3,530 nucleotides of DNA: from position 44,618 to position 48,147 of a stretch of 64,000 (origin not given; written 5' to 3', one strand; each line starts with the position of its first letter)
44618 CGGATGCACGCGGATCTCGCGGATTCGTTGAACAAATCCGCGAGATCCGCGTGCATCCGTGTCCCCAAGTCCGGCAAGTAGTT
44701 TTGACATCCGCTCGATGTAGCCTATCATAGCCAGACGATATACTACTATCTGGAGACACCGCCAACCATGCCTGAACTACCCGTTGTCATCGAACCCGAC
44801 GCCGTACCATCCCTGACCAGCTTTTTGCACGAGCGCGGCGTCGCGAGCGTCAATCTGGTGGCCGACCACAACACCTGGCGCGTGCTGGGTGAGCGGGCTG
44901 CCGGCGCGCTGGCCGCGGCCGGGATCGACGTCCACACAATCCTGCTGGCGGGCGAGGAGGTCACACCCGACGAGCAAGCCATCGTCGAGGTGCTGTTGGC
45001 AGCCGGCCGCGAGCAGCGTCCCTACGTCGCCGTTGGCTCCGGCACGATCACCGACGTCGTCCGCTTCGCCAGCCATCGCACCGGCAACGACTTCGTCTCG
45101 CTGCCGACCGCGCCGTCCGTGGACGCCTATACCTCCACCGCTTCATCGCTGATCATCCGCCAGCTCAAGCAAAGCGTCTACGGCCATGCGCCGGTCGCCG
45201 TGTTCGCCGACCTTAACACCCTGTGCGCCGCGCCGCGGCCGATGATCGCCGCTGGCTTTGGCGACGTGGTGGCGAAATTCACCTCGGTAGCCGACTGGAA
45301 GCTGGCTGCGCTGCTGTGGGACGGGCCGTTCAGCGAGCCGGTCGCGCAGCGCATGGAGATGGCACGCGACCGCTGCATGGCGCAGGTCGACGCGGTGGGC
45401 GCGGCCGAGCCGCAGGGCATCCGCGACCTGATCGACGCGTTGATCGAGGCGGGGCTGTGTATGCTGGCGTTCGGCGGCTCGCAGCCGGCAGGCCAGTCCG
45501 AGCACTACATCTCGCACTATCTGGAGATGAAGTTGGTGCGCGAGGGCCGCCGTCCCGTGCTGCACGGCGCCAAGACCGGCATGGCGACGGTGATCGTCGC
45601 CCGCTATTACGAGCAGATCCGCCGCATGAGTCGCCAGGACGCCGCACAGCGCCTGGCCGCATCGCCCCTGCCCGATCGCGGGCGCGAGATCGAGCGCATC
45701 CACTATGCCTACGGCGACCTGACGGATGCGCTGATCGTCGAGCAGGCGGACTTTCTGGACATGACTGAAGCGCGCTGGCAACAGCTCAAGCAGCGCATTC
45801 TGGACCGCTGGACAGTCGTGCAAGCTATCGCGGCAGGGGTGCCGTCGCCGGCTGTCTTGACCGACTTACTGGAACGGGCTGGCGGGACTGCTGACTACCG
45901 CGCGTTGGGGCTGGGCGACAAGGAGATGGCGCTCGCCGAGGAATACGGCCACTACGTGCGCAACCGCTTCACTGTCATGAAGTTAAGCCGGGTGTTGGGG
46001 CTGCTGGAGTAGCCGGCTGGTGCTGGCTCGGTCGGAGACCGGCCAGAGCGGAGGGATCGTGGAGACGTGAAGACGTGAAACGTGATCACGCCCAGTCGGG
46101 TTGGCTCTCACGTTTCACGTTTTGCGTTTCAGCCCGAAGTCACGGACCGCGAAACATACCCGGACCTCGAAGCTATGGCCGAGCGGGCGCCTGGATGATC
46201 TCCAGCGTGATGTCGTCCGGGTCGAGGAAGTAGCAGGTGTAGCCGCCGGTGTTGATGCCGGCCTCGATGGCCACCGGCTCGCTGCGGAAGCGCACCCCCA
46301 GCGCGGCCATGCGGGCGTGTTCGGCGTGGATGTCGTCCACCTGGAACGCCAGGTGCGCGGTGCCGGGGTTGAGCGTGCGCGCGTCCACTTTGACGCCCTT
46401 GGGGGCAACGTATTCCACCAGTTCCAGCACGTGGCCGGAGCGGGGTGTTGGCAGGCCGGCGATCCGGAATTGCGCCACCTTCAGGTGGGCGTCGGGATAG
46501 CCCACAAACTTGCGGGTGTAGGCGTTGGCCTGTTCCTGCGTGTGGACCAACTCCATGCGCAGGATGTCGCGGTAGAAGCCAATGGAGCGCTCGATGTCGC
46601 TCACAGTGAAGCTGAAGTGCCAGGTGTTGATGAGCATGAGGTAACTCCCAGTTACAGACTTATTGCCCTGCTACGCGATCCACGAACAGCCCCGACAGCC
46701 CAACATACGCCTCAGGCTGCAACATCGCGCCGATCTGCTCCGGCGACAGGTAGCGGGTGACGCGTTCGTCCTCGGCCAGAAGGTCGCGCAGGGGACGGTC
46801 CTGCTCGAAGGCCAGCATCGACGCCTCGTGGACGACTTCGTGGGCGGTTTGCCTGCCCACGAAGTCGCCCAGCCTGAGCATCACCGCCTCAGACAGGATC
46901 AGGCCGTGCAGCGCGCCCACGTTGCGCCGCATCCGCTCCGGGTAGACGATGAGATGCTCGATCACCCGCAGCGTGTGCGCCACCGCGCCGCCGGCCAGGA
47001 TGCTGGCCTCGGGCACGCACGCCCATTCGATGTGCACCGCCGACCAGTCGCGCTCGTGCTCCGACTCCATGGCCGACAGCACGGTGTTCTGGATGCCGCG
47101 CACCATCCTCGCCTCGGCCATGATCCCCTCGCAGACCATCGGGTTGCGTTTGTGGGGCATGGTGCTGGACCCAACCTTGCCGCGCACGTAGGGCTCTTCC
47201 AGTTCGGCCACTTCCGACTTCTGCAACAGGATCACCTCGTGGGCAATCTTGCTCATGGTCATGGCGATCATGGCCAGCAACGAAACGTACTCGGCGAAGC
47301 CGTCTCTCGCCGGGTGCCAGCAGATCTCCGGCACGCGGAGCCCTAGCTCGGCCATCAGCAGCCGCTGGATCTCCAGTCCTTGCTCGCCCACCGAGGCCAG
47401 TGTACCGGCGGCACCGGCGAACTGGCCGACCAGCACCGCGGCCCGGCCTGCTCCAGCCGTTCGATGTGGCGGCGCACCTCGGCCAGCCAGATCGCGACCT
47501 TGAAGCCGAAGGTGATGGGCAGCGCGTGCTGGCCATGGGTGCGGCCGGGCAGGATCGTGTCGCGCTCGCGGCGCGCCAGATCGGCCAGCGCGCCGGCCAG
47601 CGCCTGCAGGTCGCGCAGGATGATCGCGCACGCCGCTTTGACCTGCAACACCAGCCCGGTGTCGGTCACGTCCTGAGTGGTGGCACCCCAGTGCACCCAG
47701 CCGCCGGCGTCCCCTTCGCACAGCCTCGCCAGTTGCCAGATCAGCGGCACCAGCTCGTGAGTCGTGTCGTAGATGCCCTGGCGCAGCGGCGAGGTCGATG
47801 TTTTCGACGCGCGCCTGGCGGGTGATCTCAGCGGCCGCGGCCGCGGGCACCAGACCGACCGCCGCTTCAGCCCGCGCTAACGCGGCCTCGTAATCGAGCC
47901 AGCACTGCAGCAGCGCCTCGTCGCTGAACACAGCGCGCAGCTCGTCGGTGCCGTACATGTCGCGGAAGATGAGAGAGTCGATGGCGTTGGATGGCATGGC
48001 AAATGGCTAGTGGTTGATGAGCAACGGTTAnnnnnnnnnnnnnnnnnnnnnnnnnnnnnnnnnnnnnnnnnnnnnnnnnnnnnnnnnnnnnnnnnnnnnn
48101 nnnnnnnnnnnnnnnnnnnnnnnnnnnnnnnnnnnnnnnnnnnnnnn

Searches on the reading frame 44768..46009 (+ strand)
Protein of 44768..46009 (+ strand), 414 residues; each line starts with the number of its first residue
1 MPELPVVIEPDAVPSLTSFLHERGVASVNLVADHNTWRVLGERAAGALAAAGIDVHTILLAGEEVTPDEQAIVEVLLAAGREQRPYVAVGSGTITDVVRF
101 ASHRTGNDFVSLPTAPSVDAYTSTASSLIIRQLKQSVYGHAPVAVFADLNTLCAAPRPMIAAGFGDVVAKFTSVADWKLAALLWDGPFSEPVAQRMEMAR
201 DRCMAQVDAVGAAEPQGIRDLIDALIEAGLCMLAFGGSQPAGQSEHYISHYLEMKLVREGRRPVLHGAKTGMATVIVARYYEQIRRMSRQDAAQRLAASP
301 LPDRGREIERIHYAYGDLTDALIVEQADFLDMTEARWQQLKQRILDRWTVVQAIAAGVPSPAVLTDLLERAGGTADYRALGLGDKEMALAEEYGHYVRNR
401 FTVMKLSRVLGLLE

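Call 59: search_protein_families(library=pfam, proteins=[window:44768-46009:+], max_evalue=0.0001)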
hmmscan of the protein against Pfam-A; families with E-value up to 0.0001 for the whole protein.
window:44768-46009:+ (414 aa): 1 family
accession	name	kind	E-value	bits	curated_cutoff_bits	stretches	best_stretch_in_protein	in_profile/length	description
PF13685.12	Fe-ADH_2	-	1.1e-31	110.4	28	1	7-156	1-149/149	Iron-containing alcohol dehydrogenase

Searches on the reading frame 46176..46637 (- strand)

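Call 59: search_protein_families(library=pfam, proteins=[window:46176-46637:-], max_evalue=0.0001)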
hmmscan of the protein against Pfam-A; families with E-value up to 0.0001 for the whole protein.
window:46176-46637:- (154 aa): 3 families
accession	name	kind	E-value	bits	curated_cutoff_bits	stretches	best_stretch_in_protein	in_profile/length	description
PF00903.31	Glyoxalase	-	3e-15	57.1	20.6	1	7-147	4-121/121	Glyoxalase/Bleomycin resistance protein/Dioxygenase superfamily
PF13669.12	Glyoxalase_4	-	2.6e-07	31.4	27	1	7-126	2-102/109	Glyoxalase/Bleomycin resistance protein/Dioxygenase superfamily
PF18029.7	Glyoxalase_6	-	2.4e-06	28.6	23.6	1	10-143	4-101/106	Glyoxalase-like domain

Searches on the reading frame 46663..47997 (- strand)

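Call 60: search_protein_families(library=pfam, proteins=[window:46663-47997:-], max_evalue=0.0001)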
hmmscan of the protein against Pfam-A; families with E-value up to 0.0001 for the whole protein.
window:46663-47997:- (445 aa): 2 families
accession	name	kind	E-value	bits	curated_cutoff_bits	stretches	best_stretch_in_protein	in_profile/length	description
PF00206.25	Lyase_1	-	2.7e-21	76.7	27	1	187-301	192-312/312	Lyase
PF10397.14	ADSL_C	-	9.9e-21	74.3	32.7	1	365-442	1-79/79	Adenylosuccinate lyase C-terminus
